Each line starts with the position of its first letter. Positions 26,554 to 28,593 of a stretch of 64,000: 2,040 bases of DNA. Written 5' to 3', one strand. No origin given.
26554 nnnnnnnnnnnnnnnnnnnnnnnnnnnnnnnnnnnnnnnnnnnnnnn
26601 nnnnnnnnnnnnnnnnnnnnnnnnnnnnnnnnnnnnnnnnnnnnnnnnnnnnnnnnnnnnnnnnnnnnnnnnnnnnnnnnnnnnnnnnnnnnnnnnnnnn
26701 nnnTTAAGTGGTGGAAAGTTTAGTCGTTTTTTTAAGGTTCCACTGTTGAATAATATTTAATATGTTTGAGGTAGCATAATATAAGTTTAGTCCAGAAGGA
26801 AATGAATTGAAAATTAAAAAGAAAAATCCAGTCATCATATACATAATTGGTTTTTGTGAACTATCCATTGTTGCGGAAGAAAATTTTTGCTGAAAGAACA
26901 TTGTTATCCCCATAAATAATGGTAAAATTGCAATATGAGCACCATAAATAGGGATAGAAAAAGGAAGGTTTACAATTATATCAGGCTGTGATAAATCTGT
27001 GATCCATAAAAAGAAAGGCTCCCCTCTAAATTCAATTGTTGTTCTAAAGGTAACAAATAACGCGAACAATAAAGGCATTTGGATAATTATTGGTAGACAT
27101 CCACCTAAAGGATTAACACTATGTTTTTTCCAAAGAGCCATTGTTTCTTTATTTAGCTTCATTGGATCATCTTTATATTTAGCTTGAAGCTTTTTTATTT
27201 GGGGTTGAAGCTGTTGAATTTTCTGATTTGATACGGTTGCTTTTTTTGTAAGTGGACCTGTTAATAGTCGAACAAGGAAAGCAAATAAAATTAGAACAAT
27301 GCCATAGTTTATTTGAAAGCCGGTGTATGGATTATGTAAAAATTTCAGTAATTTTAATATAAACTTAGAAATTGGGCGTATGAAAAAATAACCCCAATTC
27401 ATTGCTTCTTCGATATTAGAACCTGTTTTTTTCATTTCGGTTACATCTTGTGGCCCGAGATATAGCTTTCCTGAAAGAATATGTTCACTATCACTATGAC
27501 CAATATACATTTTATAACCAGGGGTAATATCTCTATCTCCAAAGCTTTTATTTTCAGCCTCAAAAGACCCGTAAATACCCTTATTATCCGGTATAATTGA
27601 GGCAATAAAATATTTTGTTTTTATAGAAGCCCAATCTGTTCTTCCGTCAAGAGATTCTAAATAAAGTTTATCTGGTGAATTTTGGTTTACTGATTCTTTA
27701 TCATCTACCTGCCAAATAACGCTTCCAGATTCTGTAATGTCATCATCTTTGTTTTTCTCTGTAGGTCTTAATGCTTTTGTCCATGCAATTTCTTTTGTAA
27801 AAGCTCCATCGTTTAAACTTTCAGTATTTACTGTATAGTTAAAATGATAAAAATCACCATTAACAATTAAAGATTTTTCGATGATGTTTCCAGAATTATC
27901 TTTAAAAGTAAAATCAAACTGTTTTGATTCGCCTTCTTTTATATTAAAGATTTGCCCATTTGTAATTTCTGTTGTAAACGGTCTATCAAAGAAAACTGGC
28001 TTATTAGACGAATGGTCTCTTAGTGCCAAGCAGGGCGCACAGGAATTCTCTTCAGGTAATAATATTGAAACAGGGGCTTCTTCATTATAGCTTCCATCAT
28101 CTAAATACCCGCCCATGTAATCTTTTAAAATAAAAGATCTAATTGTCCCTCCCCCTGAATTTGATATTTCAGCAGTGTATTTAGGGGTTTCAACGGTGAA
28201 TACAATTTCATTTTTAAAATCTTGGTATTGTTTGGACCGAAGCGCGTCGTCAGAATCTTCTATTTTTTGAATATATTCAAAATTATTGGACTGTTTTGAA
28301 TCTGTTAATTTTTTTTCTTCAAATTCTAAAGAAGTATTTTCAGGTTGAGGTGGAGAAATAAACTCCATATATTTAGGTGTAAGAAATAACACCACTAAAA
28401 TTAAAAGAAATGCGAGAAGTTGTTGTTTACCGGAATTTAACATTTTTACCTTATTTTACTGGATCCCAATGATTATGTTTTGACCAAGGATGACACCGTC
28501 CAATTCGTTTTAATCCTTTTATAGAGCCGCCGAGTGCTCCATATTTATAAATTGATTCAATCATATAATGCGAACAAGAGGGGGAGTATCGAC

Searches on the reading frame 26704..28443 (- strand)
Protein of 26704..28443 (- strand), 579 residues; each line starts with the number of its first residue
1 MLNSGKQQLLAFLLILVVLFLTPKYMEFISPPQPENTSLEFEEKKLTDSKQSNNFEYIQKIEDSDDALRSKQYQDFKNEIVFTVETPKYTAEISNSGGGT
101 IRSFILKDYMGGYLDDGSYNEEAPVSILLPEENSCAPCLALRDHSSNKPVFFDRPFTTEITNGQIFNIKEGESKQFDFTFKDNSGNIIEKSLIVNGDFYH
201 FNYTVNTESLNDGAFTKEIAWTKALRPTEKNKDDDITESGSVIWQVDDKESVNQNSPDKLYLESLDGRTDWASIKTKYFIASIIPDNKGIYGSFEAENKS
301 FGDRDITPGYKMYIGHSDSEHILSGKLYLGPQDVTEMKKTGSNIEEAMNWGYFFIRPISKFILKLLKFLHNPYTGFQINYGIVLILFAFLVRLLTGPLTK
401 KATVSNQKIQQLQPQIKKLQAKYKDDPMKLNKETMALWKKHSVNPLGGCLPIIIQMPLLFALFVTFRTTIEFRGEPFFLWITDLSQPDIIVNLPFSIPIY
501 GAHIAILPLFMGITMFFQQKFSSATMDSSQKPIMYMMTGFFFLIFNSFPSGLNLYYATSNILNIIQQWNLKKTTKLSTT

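Call 33: find_homologous_proteins(query=window:26704-28443:-)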
Query window:26704-28443:- (579 aa): 2627 proteins with E <= 0.001 among 8000 candidates; the best 120 are listed.
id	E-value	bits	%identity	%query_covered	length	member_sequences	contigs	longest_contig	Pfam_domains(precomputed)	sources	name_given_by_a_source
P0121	0.0e+0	1316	100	100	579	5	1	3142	PF02096.27,PF14849.13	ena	-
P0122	0.0e+0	1156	86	100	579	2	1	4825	PF02096.27,PF14849.13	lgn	-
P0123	2.3e-279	946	70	100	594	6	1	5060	PF02096.27,PF14849.13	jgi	-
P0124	7.7e-276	934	70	100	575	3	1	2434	PF02096.27,PF14849.13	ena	-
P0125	1.2e-275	934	71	99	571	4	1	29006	PF02096.27,PF14849.13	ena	-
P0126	9.1e-272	921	71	100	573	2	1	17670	PF02096.27,PF14849.13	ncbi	-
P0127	1.8e-268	910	68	100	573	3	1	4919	PF02096.27,PF14849.13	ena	-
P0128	2.7e-259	880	67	99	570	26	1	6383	PF02096.27,PF14849.13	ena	-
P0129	2.0e-243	827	75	81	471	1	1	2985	PF02096.27,PF14849.13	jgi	-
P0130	6.1e-212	723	57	99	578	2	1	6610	PF02096.27,PF14849.13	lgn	-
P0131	8.1e-212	723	56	99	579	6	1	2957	PF02096.27,PF14849.13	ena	-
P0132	5.1e-173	595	50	98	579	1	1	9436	PF02096.27,PF14849.13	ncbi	-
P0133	9.2e-169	581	48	96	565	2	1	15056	PF02096.27,PF14849.13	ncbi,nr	ncbi:MAG: membrane protein insertase YidC [FCB group bacterium]|nr:membrane protein insertase YidC [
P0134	2.5e-165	569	49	98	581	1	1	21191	PF02096.27,PF14849.13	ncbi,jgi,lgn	-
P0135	2.7e-165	569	47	99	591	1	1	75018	PF02096.27,PF14849.13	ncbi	-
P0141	1.7e-160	553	47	95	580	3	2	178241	PF02096.27,PF14849.13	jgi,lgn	-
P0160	9.9e-152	524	44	98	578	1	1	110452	PF02096.27,PF14849.13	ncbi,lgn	-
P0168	4.2e-150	519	45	98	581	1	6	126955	PF02096.27,PF14849.13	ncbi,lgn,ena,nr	ncbi:MAG: membrane protein insertase YidC [Candidatus Marinimicrobia bacterium]|nr:membrane protein 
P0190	2.0e-147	510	48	86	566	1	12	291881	PF02096.27,PF14849.13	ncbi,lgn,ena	-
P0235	4.2e-143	496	43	98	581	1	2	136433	PF02096.27,PF14849.13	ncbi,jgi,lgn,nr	ncbi:MAG: YidC/Oxa1 family insertase periplasmic-domain containing protein [Candidatus Marinimicrobi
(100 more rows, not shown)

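Call 34: find_encoding_contigs(protein=P0190, flank=10000, max_places=2)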
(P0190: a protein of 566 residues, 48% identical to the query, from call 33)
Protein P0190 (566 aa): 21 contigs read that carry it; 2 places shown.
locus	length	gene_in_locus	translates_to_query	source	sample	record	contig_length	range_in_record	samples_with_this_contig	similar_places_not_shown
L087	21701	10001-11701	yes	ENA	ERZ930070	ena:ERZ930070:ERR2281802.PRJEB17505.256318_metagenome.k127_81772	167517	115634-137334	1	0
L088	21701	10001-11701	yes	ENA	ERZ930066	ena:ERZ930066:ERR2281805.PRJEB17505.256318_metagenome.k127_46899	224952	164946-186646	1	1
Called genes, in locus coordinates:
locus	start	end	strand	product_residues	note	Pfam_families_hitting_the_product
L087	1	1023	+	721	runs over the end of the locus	PF16656:Pur_ac_phosph_N, PF25788:Ig_Rha78A_N (faint), PF00149:Metallophos, PF00404:Dockerin_1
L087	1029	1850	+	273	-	PF18962:Por_Secre_tail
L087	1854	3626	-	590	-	PF02225:PA, PF04389:Peptidase_M28, PF05450:Nicastrin (faint), PF13180:PDZ_2 (weak)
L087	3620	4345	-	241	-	PF03009:GDPD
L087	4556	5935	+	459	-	PF11638:DnaA_N, PF00308:Bac_DnaA, PF01695:IstB_IS21, PF22688:Hda_lid (faint), PF08299:Bac_DnaA_C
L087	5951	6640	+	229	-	PF00072:Response_reg, PF00486:Trans_reg_C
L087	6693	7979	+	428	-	PF00672:HAMP, PF00512:HisKA (weak), PF02518:HATPase_c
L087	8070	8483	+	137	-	PF00436:SSB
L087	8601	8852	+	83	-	-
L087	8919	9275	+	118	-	PF14489:QueF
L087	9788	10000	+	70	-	PF01809:YidD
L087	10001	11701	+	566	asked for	PF14849:YidC_periplas, PF02096:60KD_IMP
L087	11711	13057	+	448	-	PF10396:TrmE_N, PF12631:MnmE_helical, PF01926:MMR_HSR1, PF02421:FeoB_N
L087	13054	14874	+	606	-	PF01134:GIDA, PF03486:HI0933_like (faint), PF07992:Pyr_redox_2, PF12831:FAD_oxidored, PF13738:Pyr_redox_3 (faint), PF21680:GIDA_C_1st, PF13932:SAM_GIDA_C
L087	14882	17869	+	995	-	PF17757:UvrB_inter, PF02559:CarD_TRCF_RID, PF04851:ResIII, PF00270:DEAD, PF00271:Helicase_C, PF22590:Cas3-like_C_2 (weak), PF03461:TRCF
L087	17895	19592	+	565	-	PF00639:Rotamase, PF13616:Rotamase_3, PF13145:Rotamase_2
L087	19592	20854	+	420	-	PF13624:SurA_N_3 (weak), PF13145:Rotamase_2 (faint), PF13616:Rotamase_3, PF00639:Rotamase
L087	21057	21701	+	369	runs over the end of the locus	PF00712:DNA_pol3_beta, PF02767:DNA_pol3_beta_2, PF02768:DNA_pol3_beta_3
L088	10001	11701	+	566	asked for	PF14849:YidC_periplas, PF02096:60KD_IMP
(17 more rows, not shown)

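Call 35: find_encoding_contigs(protein=P0141, flank=10000, max_places=2)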
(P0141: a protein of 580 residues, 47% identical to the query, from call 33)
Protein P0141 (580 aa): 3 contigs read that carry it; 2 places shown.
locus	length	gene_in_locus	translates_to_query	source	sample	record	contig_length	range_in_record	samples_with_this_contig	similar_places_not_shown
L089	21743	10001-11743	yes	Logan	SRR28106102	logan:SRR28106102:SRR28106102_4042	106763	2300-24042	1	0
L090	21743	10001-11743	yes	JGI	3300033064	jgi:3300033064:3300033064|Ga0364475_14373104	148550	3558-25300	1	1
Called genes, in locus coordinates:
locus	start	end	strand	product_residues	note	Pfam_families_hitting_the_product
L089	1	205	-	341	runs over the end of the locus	PF12801:Fer4_5, PF00037:Fer4 (faint), PF14697:Fer4_21 (faint), PF12801:Fer4_5 (weak), PF13187:Fer4_9 (weak), PF13237:Fer4_10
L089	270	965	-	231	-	PF00581:Rhodanese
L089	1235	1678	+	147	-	PF27746:Small_heat_shock_put (weak), PF00011:HSP20, PF17886:ArsA_HSP20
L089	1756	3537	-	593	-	PF02225:PA, PF04389:Peptidase_M28, PF01546:Peptidase_M20 (faint), PF13180:PDZ_2 (weak), PF17820:PDZ_6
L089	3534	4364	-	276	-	PF03009:GDPD, PF13653:GDPD_2 (weak)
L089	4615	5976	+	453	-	PF11638:DnaA_N, PF00308:Bac_DnaA, PF01695:IstB_IS21, PF08299:Bac_DnaA_C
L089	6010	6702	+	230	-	PF00072:Response_reg, PF00486:Trans_reg_C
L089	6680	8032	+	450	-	PF00672:HAMP (faint), PF00512:HisKA, PF02518:HATPase_c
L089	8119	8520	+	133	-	PF00436:SSB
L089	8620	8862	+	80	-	-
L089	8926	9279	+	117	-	PF14489:QueF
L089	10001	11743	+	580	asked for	PF14849:YidC_periplas, PF02096:60KD_IMP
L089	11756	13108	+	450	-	PF10396:TrmE_N, PF12631:MnmE_helical, PF01926:MMR_HSR1, PF02421:FeoB_N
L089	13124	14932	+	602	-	PF01134:GIDA, PF21680:GIDA_C_1st, PF13932:SAM_GIDA_C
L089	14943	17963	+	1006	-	PF17757:UvrB_inter, PF02559:CarD_TRCF_RID (faint), PF00270:DEAD, PF04851:ResIII, PF00271:Helicase_C, PF03461:TRCF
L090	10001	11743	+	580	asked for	PF14849:YidC_periplas, PF02096:60KD_IMP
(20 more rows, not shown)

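Call 36: find_encoding_contigs(protein=P0168, flank=10000, max_places=2)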
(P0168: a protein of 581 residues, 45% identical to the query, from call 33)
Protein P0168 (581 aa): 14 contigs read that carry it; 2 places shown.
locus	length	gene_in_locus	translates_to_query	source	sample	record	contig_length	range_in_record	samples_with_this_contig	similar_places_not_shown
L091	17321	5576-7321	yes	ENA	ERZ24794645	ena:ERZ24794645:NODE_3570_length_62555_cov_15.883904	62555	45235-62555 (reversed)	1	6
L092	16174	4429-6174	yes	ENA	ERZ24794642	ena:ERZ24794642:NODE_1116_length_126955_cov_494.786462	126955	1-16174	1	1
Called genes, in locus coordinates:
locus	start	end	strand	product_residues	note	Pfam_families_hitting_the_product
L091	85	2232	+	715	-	PF00041:fn3 (faint)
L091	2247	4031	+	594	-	-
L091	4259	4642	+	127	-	-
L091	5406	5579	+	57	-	PF01809:YidD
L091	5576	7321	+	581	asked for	PF14849:YidC_periplas, PF02096:60KD_IMP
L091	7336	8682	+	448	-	PF10396:TrmE_N, PF12631:MnmE_helical, PF01926:MMR_HSR1, PF02421:FeoB_N (weak)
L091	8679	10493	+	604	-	PF01134:GIDA, PF07992:Pyr_redox_2 (faint), PF12831:FAD_oxidored (weak), PF21680:GIDA_C_1st (weak), PF13932:SAM_GIDA_C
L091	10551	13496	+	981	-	PF17757:UvrB_inter, PF02559:CarD_TRCF_RID (weak), PF00270:DEAD, PF04851:ResIII, PF00271:Helicase_C, PF03461:TRCF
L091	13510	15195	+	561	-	PF13616:Rotamase_3, PF00639:Rotamase, PF13145:Rotamase_2 (faint)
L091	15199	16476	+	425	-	PF13624:SurA_N_3 (weak), PF13145:Rotamase_2, PF00639:Rotamase, PF13616:Rotamase_3, PF00639:Rotamase (weak)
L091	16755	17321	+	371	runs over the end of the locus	PF00712:DNA_pol3_beta, PF02767:DNA_pol3_beta_2, PF02768:DNA_pol3_beta_3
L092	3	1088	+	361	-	?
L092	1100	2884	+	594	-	-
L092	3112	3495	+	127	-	-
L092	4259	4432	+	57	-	PF01809:YidD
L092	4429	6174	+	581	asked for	PF14849:YidC_periplas, PF02096:60KD_IMP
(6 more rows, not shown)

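Call 41: find_encoding_contigs(protein=P0235, flank=10000, max_places=1)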
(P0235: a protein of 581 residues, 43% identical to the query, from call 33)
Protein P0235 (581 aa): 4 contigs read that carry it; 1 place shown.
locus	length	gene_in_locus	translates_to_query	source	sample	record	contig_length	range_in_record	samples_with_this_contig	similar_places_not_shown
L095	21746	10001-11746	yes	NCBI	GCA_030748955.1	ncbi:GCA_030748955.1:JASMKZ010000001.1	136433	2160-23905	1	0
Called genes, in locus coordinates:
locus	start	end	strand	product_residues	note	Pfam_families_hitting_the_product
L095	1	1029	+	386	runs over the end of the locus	PF24708:Lip_C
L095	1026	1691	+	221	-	PF00702:Hydrolase, PF13419:HAD_2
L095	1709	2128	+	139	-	PF22381:Staph_reg_Sar_Rot, PF01047:MarR, PF12802:MarR_2, PF13601:HTH_34 (weak), PF25212:HVO_A0114 (weak), PF13412:HTH_24 (weak), PF13463:HTH_27 (weak)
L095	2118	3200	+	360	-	PF00730:HhH-GPD, PF00633:HHH (weak), PF00293:NUDIX, PF14815:NUDIX_4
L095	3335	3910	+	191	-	PF01553:Acyltransferase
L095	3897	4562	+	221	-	PF00106:adh_short, PF13561:adh_short_C2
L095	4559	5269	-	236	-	PF06161:DUF975, PF25231:DUF7847 (faint)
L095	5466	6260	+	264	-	PF01678:DAP_epimerase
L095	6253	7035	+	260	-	PF13344:Hydrolase_6, PF00702:Hydrolase (weak), PF13242:Hydrolase_like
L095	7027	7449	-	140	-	PF01220:DHquinase_II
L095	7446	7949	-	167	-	PF14803:Zn_ribbon_Nudix, PF00293:NUDIX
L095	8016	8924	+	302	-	PF00294:PfkB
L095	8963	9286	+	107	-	PF14489:QueF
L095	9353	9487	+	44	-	PF00468:Ribosomal_L34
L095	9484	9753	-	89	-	-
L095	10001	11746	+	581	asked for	PF14849:YidC_periplas, PF02096:60KD_IMP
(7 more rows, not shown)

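Call 42: find_encoding_contigs(protein=P0160, flank=10000, max_places=1)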
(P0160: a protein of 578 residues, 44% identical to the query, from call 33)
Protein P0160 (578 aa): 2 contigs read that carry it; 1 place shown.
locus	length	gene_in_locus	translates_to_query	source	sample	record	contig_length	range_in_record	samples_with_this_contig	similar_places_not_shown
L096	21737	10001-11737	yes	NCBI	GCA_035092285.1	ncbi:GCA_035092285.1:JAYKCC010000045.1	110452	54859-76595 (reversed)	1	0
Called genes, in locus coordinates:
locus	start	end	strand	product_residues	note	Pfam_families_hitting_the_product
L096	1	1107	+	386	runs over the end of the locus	PF24708:Lip_C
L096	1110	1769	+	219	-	PF00702:Hydrolase, PF13419:HAD_2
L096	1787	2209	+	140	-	PF01047:MarR (weak), PF12802:MarR_2 (weak)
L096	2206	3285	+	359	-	PF00730:HhH-GPD, PF14815:NUDIX_4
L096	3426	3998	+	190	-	PF01553:Acyltransferase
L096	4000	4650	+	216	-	PF00106:adh_short, PF13561:adh_short_C2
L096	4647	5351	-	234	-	PF06161:DUF975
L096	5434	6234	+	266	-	PF01678:DAP_epimerase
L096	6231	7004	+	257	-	PF00702:Hydrolase, PF13344:Hydrolase_6, PF13419:HAD_2 (faint), PF13242:Hydrolase_like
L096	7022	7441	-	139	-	PF01220:DHquinase_II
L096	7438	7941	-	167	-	PF14803:Zn_ribbon_Nudix (weak), PF00293:NUDIX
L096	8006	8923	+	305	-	PF00294:PfkB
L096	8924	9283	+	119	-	PF14489:QueF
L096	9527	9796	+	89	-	PF00825:Ribonuclease_P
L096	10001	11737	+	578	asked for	PF14849:YidC_periplas, PF02096:60KD_IMP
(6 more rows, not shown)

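Call 48: find_homologous_proteins(query=L087:4556-5935:+)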
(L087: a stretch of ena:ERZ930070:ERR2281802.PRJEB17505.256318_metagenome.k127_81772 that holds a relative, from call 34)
Query L087:4556-5935:+ (459 aa): 8000 proteins with E <= 0.001 among 8000 candidates; the best 120 are listed.
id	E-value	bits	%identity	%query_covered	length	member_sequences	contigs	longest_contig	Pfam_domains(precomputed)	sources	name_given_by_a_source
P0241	0.0e+0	1030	100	100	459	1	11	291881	PF11638.14,PF22688.3,PF01695.24,PF00308.25,PF08299.18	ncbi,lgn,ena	-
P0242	7.7e-271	916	88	100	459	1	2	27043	PF11638.14,PF22688.3,PF01695.24,PF00308.25,PF08299.18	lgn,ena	-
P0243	3.9e-232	789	73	100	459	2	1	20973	PF11638.14,PF22688.3,PF01695.24,PF00308.25,PF08299.18,PF00004.36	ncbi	-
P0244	8.0e-212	722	69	97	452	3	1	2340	PF11638.14,PF01695.24,PF00308.25,PF08299.18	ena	-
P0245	2.2e-209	714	68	97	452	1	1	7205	PF11638.14,PF01695.24,PF00308.25,PF08299.18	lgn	-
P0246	7.3e-204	696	67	98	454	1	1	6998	PF11638.14,PF22688.3,PF01695.24,PF00308.25,PF08299.18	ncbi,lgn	ncbi:MAG: chromosomal replication initiator protein DnaA [Fidelibacterota bacterium]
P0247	5.3e-203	693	67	98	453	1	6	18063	PF11638.14,PF01695.24,PF00308.25,PF08299.18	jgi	-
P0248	6.7e-203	692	67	98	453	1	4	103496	PF11638.14,PF01695.24,PF00308.25,PF08299.18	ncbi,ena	-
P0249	2.4e-202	691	66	99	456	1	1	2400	PF11638.14,PF01695.24,PF00308.25,PF08299.18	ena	-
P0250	3.6e-202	690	65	99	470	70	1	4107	PF11638.14,PF01695.24,PF00308.25,PF08299.18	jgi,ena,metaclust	metaclust:\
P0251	4.1e-202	690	65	99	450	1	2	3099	PF11638.14,PF01695.24,PF00308.25,PF08299.18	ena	-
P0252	7.6e-202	689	67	97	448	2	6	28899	PF11638.14,PF01695.24,PF00308.25,PF08299.18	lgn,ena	-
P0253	7.8e-202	689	65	99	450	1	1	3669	PF11638.14,PF01695.24,PF00308.25,PF08299.18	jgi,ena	-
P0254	7.9e-202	689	65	99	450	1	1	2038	PF11638.14,PF01695.24,PF00308.25,PF08299.18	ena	-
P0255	8.6e-202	689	67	97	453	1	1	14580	PF11638.14,PF01695.24,PF00308.25,PF08299.18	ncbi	-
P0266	1.4e-199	682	66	98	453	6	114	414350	PF11638.14,PF01695.24,PF00308.25,PF08299.18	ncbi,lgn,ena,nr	ncbi:MAG: chromosomal replication initiator protein DnaA [Candidatus Marinimicrobia bacterium]|nr:ch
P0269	7.1e-199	679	65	97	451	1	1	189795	PF11638.14,PF22688.3,PF01695.24,PF00308.25,PF08299.18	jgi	jgi:chromosomal replication initiator protein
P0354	3.8e-188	644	64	97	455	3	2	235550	PF11638.14,PF01695.24,PF00308.25,PF08299.18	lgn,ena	-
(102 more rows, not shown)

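Call 49: find_encoding_contigs(protein=P0266, flank=10000, max_places=2)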
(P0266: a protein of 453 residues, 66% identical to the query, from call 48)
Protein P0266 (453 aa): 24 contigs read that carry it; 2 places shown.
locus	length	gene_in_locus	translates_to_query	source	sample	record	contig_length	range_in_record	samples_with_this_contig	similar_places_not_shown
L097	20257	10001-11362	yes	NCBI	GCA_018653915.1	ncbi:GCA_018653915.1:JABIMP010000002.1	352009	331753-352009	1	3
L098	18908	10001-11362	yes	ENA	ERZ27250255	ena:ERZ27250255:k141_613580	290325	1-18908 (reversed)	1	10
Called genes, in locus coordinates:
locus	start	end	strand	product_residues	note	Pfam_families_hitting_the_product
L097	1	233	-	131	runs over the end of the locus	PF00581:Rhodanese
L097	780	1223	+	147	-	PF27746:Small_heat_shock_put (weak), PF00011:HSP20, PF17886:ArsA_HSP20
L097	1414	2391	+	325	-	PF02615:Ldh_2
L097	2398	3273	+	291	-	PF13714:PEP_mutase, PF00463:ICL (weak)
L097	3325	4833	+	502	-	PF00501:AMP-binding, PF13193:AMP-binding_C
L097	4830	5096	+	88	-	PF00550:PP-binding (weak)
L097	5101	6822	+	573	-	-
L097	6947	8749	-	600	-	PF02225:PA, PF04389:Peptidase_M28, PF13180:PDZ_2, PF17820:PDZ_6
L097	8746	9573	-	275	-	PF03009:GDPD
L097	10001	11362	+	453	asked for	PF11638:DnaA_N, PF00308:Bac_DnaA, PF01695:IstB_IS21, PF08299:Bac_DnaA_C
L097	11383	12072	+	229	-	PF00072:Response_reg, PF00486:Trans_reg_C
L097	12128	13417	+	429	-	PF00672:HAMP (weak), PF00512:HisKA, PF02518:HATPase_c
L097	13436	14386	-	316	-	PF13495:Phage_int_SAM_4, PF00589:Phage_integrase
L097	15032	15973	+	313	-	PF13302:Acetyltransf_3 (weak), PF00583:Acetyltransf_1, PF13508:Acetyltransf_7, PF18014:Acetyltransf_18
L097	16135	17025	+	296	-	PF02353:CMAS (weak), PF13489:Methyltransf_23, PF13847:Methyltransf_31, PF08241:Methyltransf_11, PF08242:Methyltransf_12, PF13649:Methyltransf_25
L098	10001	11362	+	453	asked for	PF11638:DnaA_N, PF00308:Bac_DnaA, PF01695:IstB_IS21, PF08299:Bac_DnaA_C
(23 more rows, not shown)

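Call 50: find_encoding_contigs(protein=P0269, flank=10000, max_places=1)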
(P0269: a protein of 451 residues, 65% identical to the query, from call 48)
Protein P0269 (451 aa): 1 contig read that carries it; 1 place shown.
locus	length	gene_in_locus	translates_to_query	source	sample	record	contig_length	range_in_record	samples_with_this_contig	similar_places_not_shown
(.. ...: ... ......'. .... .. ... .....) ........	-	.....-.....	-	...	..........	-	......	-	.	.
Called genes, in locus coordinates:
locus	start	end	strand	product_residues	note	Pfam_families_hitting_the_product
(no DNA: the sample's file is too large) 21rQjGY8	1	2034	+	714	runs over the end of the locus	PF13620:CarboxypepD_reg, PF13715:CarbopepD_reg_2, PF07715:Plug, PF00593:TonB_dep_Rec_b-barrel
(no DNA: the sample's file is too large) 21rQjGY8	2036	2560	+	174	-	PF14064:HmuY (faint)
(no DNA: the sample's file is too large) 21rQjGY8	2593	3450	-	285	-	PF14378:PAP2_3, PF01569:PAP2 (weak), PF14360:PAP2_C (weak)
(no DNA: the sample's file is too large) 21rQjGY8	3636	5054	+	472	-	PF01743:PolyA_pol, PF12627:PolyA_pol_RNAbd, PF01966:HD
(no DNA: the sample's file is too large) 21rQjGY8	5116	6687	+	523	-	PF00732:GMC_oxred_N (weak), PF00890:FAD_binding_2 (weak), PF01266:DAO (faint), PF13450:NAD_binding_8 (weak), PF00732:GMC_oxred_N (weak), PF05199:GMC_oxred_C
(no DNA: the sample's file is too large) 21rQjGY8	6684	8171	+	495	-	PF00171:Aldedh, PF05893:LuxC (weak)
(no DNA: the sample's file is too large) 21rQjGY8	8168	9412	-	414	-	PF04389:Peptidase_M28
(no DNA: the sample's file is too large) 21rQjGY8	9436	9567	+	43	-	-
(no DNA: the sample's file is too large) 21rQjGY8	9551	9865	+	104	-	-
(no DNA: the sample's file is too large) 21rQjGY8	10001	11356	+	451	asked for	PF11638:DnaA_N, PF00308:Bac_DnaA, PF01695:IstB_IS21, PF22688:Hda_lid (weak), PF08299:Bac_DnaA_C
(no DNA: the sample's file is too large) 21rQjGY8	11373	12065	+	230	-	PF00072:Response_reg, PF00486:Trans_reg_C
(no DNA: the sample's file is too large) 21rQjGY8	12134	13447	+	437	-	PF00672:HAMP, PF00512:HisKA, PF02518:HATPase_c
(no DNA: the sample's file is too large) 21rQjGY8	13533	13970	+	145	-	PF00436:SSB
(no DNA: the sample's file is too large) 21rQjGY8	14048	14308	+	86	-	-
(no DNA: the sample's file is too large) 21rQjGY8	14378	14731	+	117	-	PF14489:QueF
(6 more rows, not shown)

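Call 62: find_encoding_contigs(protein=P0354, flank=10000, max_places=2)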
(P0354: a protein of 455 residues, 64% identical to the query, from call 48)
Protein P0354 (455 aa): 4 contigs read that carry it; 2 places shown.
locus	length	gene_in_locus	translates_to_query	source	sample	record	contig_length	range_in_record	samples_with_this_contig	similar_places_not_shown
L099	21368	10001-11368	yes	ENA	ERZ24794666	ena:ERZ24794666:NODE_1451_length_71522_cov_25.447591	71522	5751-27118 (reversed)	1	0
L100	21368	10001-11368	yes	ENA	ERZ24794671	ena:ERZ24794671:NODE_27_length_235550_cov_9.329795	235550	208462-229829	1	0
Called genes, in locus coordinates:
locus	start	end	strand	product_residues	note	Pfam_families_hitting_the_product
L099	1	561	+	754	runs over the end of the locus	PF17764:PriA_3primeBD, PF04851:ResIII, PF00270:DEAD, PF18319:Zn_ribbon_PriA, PF00271:Helicase_C (weak), PF18074:PriA_C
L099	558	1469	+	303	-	PF13485:Peptidase_MA_2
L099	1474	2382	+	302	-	-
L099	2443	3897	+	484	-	PF21033:RMD1-3 (faint), PF07719:TPR_2 (faint), PF13174:TPR_6 (faint), PF13181:TPR_8 (faint), PF13424:TPR_12 (weak), PF13414:TPR_11 (weak), PF12895:ANAPC3 (weak), PF00515:TPR_1 (weak), +10 more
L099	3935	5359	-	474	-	PF00155:Aminotran_1_2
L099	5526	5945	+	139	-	-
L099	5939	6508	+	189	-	PF00881:Nitroreductase, PF14512:TM1586_NiRdase (faint)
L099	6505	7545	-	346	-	PF00149:Metallophos, PF12850:Metallophos_2 (faint)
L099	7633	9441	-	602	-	PF04389:Peptidase_M28, PF13180:PDZ_2, PF17820:PDZ_6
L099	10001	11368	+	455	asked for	PF11638:DnaA_N, PF00308:Bac_DnaA, PF01695:IstB_IS21 (weak), PF08299:Bac_DnaA_C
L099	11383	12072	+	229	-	PF00072:Response_reg, PF00486:Trans_reg_C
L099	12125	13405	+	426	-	PF00672:HAMP (weak), PF00512:HisKA (weak), PF02518:HATPase_c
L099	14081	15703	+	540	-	PF14052:Caps_assemb_Wzi (weak)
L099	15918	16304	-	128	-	-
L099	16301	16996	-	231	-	-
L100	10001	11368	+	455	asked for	PF11638:DnaA_N, PF00308:Bac_DnaA, PF01695:IstB_IS21 (weak), PF08299:Bac_DnaA_C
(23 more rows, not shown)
